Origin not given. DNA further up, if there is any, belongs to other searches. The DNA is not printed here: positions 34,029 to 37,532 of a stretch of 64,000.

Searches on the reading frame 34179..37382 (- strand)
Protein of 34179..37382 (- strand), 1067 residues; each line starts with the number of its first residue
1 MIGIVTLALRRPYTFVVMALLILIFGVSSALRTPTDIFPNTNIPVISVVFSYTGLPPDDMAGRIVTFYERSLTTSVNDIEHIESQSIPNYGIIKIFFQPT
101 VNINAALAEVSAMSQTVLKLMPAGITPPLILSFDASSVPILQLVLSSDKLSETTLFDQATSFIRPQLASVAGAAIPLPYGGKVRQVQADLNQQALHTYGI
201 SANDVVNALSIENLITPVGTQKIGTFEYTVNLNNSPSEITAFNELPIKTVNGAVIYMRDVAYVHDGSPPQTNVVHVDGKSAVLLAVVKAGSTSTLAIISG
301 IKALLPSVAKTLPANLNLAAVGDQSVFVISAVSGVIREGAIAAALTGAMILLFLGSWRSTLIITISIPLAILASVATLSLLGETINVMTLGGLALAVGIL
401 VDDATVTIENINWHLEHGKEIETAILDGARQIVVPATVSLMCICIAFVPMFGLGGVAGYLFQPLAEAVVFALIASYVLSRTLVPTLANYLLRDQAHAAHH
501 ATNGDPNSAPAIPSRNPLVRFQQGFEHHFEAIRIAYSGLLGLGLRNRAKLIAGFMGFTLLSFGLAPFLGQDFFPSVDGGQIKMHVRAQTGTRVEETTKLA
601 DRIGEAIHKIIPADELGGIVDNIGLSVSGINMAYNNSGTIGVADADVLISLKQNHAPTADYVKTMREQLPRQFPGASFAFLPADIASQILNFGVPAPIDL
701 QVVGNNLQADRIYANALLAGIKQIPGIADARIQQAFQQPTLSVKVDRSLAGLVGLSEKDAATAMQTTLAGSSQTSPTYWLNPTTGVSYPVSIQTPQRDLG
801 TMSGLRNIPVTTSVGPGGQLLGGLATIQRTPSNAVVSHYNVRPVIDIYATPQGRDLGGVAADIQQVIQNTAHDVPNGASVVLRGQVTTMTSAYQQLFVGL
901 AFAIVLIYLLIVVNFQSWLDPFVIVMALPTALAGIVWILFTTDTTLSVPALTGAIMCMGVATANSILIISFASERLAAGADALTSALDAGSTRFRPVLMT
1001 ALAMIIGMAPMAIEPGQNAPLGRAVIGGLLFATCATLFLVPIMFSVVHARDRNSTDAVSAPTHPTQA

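Call 7: search_protein_families(library=pfam, proteins=[window:34179-37382:-], max_evalue=0.001)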
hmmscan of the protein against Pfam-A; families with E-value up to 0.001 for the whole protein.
window:34179-37382:- (1067 aa): 1 family
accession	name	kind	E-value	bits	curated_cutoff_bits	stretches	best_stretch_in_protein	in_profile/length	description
PF00873.25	ACR_tran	-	3e-185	618.3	28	1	5-1048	2-1021/1021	AcrB/AcrD/AcrF family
